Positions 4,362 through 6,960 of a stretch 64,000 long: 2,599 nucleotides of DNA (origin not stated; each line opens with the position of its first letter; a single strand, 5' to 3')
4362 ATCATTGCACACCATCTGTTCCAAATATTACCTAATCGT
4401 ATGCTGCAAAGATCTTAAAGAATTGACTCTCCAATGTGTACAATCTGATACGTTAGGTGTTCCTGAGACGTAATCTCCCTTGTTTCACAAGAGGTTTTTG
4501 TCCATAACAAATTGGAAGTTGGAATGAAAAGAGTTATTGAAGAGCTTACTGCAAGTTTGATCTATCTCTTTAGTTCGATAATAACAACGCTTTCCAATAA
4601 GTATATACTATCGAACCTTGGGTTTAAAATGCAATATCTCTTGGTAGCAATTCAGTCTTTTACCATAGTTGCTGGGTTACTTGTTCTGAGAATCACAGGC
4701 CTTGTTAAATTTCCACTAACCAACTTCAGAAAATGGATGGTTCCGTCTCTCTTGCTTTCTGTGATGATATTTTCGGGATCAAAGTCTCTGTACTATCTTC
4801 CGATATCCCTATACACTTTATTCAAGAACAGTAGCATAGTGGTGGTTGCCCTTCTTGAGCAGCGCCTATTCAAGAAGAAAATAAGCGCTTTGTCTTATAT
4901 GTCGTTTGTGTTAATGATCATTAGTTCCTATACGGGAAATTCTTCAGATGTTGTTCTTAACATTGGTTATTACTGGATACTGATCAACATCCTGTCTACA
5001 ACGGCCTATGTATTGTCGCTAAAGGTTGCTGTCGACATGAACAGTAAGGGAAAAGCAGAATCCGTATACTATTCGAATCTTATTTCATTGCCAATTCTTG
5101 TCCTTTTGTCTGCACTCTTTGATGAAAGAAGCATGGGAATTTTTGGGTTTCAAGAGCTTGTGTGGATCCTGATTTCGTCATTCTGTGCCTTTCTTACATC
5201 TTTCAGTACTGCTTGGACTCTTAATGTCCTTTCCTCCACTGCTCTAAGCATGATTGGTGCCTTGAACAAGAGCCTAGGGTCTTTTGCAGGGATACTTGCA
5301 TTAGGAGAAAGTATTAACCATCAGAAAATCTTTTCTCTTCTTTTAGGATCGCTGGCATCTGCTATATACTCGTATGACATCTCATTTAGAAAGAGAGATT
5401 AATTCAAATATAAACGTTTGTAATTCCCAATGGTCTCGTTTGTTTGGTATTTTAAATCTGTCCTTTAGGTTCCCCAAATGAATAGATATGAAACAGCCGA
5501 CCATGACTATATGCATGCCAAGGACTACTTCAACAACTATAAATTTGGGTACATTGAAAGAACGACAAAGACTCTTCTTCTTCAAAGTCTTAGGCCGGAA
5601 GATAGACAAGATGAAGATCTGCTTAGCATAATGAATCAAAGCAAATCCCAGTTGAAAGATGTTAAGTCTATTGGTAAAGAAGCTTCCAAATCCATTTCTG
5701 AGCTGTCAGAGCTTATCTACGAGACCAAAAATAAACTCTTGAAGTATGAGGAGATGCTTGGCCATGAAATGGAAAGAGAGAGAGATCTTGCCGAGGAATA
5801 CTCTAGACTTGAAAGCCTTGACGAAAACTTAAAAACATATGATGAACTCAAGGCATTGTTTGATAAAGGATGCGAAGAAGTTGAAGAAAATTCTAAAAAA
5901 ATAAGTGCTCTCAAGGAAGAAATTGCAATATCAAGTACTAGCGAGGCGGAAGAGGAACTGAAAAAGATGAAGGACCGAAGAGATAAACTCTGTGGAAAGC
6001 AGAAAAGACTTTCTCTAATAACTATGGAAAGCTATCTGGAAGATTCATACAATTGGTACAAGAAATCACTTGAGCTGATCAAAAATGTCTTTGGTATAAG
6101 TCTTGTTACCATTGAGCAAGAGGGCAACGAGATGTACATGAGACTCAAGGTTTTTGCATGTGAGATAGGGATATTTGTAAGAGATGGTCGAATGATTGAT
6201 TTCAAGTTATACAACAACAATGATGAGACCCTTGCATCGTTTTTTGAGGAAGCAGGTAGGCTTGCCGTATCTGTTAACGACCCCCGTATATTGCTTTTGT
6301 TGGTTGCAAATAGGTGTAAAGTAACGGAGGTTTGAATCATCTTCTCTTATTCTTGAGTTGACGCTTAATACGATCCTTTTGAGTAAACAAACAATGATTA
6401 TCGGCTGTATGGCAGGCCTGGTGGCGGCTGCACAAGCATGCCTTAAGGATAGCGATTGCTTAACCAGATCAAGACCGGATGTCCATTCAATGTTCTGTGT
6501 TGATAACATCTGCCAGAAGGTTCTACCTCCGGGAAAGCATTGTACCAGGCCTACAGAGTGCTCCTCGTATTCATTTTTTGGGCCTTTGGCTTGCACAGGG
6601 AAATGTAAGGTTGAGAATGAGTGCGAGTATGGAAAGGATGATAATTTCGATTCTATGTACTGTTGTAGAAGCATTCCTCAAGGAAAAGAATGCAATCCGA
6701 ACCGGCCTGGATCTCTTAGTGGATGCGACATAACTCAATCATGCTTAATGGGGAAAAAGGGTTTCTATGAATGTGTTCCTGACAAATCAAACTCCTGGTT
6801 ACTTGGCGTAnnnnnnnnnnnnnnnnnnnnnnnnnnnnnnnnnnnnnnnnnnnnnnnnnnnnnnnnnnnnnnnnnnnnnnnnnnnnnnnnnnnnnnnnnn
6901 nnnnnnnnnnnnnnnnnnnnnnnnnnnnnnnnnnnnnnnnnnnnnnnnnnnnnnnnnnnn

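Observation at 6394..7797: NIPA-type Mg2+ transporter fused to a secreted cysteine-rich N-terminal module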

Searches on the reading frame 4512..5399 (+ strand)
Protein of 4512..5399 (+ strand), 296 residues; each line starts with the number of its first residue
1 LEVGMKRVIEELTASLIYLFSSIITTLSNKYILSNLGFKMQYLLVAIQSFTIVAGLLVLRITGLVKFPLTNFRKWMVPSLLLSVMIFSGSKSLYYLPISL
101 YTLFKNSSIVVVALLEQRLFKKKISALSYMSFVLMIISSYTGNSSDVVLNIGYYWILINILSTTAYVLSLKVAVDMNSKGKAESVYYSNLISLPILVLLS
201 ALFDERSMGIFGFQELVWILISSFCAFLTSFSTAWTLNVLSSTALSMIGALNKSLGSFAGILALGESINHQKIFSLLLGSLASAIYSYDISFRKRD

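Call 60: search_protein_families(library=pfam, proteins=[window:4512-5399:+], max_evalue=0.01)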
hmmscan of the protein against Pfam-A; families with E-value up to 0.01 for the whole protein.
window:4512-5399:+ (296 aa): 1 family
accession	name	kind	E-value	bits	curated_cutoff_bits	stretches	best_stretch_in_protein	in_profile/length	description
PF00892.27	EamA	-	0.00068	20.4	28.2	1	151-286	2-133/135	EamA-like transporter family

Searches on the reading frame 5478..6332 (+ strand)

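Call 60: search_protein_families(library=pfam, proteins=[window:5478-6332:+], max_evalue=0.01)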
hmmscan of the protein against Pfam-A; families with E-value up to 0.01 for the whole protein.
window:5478-6332:+ (285 aa): 2 families
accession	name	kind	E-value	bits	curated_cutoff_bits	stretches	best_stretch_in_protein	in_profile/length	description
PF23036.1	TRAPPC10_1st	-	0.00059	19.3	27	1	102-187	215-298/316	Trafficking protein particle complex subunit 10-like, N-terminal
PF20882.2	Sos7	-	0.0069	16.9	27.3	1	16-81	1-72/75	Kinetochore protein Sos7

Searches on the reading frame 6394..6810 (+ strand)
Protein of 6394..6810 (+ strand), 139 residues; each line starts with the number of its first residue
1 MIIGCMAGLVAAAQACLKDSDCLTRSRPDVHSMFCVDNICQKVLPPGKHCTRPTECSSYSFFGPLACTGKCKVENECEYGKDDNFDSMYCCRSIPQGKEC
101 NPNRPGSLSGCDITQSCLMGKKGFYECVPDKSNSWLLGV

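Call 4: search_protein_families(library=pfam, proteins=[window:6394-6810:+], max_evalue=1)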
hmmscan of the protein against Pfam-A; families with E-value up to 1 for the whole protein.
window:6394-6810:+ (139 aa): 1 family
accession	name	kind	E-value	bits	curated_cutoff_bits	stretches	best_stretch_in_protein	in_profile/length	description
PF07127.16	Nodulin_late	-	0.0064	17.3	30.4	1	11-41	25-54/54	Late nodulin domain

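Call 13: search_solved_structures(query=A2, max_evalue=10, show_alignments=3)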
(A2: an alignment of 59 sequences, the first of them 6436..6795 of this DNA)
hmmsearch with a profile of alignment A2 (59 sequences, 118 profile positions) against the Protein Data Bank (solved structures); distinct sequences matched with E-value up to 10: 1.
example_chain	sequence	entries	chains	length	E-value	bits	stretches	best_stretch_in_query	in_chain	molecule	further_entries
6gcs_U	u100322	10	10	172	1.1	12.8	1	17-101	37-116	NUPM SUBUNIT | Subunit NUPM of NADH:Ubiquinone Oxidoreductase (Complex I)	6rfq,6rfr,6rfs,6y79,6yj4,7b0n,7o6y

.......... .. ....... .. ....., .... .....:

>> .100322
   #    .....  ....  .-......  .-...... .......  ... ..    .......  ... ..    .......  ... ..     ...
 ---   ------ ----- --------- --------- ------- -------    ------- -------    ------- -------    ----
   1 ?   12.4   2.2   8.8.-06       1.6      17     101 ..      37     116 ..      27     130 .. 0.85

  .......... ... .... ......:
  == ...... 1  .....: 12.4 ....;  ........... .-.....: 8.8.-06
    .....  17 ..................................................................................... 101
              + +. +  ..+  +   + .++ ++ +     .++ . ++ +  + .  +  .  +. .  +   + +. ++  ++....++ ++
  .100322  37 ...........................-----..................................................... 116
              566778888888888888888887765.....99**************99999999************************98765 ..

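Call 15: search_protein_families(library=pfam, alignment_id=A2, max_evalue=1)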
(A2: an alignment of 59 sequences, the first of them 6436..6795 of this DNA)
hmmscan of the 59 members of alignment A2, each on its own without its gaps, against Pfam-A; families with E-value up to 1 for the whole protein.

A. member 1, window:6436-6795:+ (120 aa): 0 families

B. families by the number of members that match (of 59 scanned): 7 families
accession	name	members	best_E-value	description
PF07127.16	Nodulin_late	20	0.014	Late nodulin domain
PF23416.1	DUF7107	17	0.0011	Domain of unknown function (DUF7107)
PF01683.23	EB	4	0.0054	EB module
PF04706.18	Dickkopf_N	4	0.033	Dickkopf N-terminal cysteine-rich region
PF00066.22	Notch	1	0.1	LNR domain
PF12791.13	RsgI_N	1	0.11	Anti-sigma factor N-terminus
PF16045.11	LisH_2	1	0.23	LisH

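Call 19: predict_structure(alignment_id=A2)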
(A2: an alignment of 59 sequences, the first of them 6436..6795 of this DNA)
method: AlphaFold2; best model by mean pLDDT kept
length: 120 residues; sequences in the alignment: 59
mean_pLDDT: 81.6   pTM: 0.68
mean pLDDT of the five models: 81.6, 81.1, 80.3, 80.1, 78.6
residues with pLDDT >= 90: 39; 70-90: 61; 50-70: 9; < 50: 11
segments of 3 or more residues with pLDDT < 50: 64-70
pLDDT, mean of each block of 10 residues (from residue 1): 88 84 92 89 91 77 45 78 88 87 87 73
secondary structure, 60 per line:
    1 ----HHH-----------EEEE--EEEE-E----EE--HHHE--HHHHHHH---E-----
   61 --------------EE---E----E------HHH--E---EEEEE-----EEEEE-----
elements in order: E19-22 E25-28 H45-51 E101-105 E111-115

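Call 21: search_protein_representatives(alignment_id=A2)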
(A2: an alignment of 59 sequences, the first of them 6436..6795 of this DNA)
Query: 59 sequences, 118 profile positions. Proteins with E-value up to 0.001 (for the whole library): 23; up to 1e-10: 12; up to 1e-30: 4. The best 23 are listed.
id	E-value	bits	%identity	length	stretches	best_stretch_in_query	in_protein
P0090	1.7e-38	147.8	-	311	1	1-115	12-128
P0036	6.1e-37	142.8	-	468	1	2-115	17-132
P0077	2.0e-36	141.1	-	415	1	2-117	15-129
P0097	6.1e-36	139.5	-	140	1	1-117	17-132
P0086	3.4e-25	104.9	-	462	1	2-117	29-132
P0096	5.0e-25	104.3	-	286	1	1-114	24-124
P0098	9.3e-19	84.1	-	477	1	2-115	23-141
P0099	2.3e-16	76.4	-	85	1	1-65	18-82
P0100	5.6e-12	62.2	-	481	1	1-115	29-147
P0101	1.4e-11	61.0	-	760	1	1-104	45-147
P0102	7.5e-11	58.6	-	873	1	1-106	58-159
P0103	8.9e-11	58.4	-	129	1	1-88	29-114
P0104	1.6e-10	57.5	-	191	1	35-115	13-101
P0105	8.9e-10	55.1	-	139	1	32-117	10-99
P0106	1.5e-08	51.2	-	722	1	1-112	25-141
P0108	1.2e-07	48.3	-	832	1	2-107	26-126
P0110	1.0e-06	45.2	-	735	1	2-109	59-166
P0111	1.7e-05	41.3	-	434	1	30-107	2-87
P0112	4.1e-05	40.1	-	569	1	2-88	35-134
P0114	1.3e-04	38.4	-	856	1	28-104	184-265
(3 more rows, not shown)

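Call 23: list_cluster_members(proteins=[P0098, P0100, P0101, P0102, P0106, P0108, P0110, P0111, P0112, P0114])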
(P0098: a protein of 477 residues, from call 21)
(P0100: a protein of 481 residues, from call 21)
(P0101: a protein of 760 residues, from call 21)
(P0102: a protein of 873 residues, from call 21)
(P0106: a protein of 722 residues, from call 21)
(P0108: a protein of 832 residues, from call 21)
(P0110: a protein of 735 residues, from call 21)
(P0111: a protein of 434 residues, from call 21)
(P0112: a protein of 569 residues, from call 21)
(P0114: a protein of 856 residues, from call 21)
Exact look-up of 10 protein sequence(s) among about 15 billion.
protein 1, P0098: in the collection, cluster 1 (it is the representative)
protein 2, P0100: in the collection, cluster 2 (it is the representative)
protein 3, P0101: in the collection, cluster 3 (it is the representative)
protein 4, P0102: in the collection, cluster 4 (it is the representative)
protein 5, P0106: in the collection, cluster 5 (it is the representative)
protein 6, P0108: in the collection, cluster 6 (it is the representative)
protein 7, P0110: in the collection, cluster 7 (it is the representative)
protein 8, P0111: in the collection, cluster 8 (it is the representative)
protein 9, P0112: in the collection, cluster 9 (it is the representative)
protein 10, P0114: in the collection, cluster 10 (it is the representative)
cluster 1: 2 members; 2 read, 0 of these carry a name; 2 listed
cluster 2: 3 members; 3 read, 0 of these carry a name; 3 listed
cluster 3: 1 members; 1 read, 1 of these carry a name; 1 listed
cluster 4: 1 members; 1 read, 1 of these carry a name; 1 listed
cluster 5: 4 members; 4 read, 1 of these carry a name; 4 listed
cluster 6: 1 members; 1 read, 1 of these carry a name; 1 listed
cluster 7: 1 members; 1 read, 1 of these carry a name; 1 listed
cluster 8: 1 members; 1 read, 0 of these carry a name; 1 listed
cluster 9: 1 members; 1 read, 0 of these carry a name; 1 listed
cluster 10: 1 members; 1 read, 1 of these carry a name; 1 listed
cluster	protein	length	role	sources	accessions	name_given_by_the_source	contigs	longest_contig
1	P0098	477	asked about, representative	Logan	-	-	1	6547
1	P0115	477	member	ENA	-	-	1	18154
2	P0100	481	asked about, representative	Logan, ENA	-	-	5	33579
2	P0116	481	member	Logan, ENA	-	-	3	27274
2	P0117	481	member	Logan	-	-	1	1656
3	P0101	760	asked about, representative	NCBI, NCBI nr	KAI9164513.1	hypothetical protein H9P43_008372 [Blastocladiella emersonii ATCC 22665]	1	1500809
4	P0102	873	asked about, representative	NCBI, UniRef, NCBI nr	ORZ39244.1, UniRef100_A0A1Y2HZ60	magnesium transporter NIPA-domain-containing protein [Catenaria anguillulae PL171] | Magnesium transporter NIPA-domain-containing protein n=1 Tax=Catenaria anguillulae PL171 ...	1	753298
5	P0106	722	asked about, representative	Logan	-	-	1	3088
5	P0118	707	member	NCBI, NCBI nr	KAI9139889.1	magnesium transporter NIPA-domain-containing protein [Paraphysoderma sedebokerense]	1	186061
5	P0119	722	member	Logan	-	-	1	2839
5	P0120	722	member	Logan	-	-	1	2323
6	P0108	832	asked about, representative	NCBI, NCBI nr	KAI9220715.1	magnesium transporter NIPA-domain-containing protein [Blastocladiella britannica]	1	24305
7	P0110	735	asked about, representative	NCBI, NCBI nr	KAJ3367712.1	hypothetical protein GGF31_007173 [Allomyces arbusculus]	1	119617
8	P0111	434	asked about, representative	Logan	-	-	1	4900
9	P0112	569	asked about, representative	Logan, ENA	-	-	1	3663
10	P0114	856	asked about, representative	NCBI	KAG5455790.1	MAG: hypothetical protein BJ554DRAFT_4675, partial [Olpidium bornovanus]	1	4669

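Call 30: find_homologous_proteins(query=A4, max_evalue=0.01)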
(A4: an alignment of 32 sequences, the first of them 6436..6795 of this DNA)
Query A4 (32 sequences) (120 aa, profile of the alignment): 1 proteins with E <= 0.01 among 250 candidates.
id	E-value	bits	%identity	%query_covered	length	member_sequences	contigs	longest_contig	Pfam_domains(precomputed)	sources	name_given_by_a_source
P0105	6.6e-16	76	31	62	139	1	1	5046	-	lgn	-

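Call 51: fold_search(model_id=the predicted structure, library=pdb)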
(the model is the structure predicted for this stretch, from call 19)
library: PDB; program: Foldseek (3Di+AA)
matches with E <= 10: 73; with E <= 0.001: 0
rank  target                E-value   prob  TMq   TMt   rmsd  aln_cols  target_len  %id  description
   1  4fz0_N                1.4e-01  0.90  0.24  0.67   2.3        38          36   34  Crystal structure of acid-sensing ion channel in complex with psalmotoxin 1 at low pH (released 2012-08-01)
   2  4fz0_O                1.5e-01  0.90  0.24  0.65   2.3        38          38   34  Crystal structure of acid-sensing ion channel in complex with psalmotoxin 1 at low pH (released 2012-08-01)
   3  3s3x_D                3.7e-01  0.75  0.24  0.66   2.3        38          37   34  Structure of chicken acid-sensing ion channel 1 AT 3.0 A resolution in complex with psalmotoxin (released 2012-05-23)
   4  8yx9_D                4.6e-01  0.03  0.15  0.15  15.7       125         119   16  CD40 in complex with Dacetuzumab Fab (released 2024-05-08)
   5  4fz1_D                5.6e-01  0.66  0.23  0.68   2.1        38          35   32  Crystal structure of acid-sensing ion channel in complex with psalmotoxin 1 at high pH (released 2012-08-01)
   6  1jma_B                5.6e-01  0.03  0.16  0.19  12.5       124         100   13  CRYSTAL STRUCTURE OF THE HERPES SIMPLEX VIRUS GLYCOPROTEIN D BOUND TO THE CELLULAR RECEPTOR HVEA/HVEM (released 2001-09-26)
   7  2kni_MODEL_1_A        6.0e-01  0.60  0.26  0.65   2.6        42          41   31  High-resolution solution structure of the ASIC1a blocker PcTX1 (released 2010-09-01)
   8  3zxc_A                6.4e-01  0.18  0.25  0.39   9.7        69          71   20  E69 deletion mutant single insulin-like growth factor binding domain protein (SIBD-1) from Cupiennius salei (released 2012-06-06)
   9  8yx9_A                6.9e-01  0.02  0.13  0.12  15.5       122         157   16  CD40 in complex with Dacetuzumab Fab (released 2024-05-08)
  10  8uwf_MODEL_1_A        1.0e+00  0.54  0.25  0.67   2.2        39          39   18  NMR structure of the funnel-web spider toxin Hc3a (released 2024-03-13)
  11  2n8k_MODEL_1_A        1.0e+00  0.11  0.27  0.39  11.0        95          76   21  Chemical Shift Assignments and Structure Determination for spider toxin, U33-theraphotoxin-Cg1c (released 2016-08-31)
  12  7rz3_MODEL_1_A        1.1e+00  0.09  0.23  0.32  10.8        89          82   17  The solution structure of remipede double-ICK toxin phi-Xibalbin3-Xt3a (released 2022-08-31)
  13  1lmm_MODEL_1_A        1.6e+00  0.23  0.23  0.54   4.1        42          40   31  Solution Structure of Psmalmotoxin 1, the First Characterized Specific Blocker of ASIC1a NA+ channel (released 2003-11-25)
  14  2mqf_MODEL_1_A        1.7e+00  0.23  0.22  0.65   2.7        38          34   18  NMR structure of spider toxin-TRTX-Hhn2b (released 2015-07-15)
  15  7p3i_C                1.8e+00  0.01  0.13  0.10  15.5       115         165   16  Crystal structure of human CD40/TNFRSF5 in complex with the anti-CD40 DARPin protein (released 2022-04-06)
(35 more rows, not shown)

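Call 60: search_protein_families(library=pfam, proteins=[P0098, P0100, P0111, P0112], max_evalue=0.01)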
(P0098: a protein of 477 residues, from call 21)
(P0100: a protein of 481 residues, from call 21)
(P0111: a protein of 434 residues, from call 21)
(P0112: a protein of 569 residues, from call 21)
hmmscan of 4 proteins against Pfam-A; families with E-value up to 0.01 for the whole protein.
P0098 (477 aa): 1 family
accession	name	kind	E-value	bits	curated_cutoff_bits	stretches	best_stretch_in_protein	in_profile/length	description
PF05653.20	Mg_trans_NIPA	-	1.3e-31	110.3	26.2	2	342-457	174-289/295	Magnesium transporter NIPA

P0100 (481 aa): 0 families

P0111 (434 aa): 0 families

P0112 (569 aa): 0 families
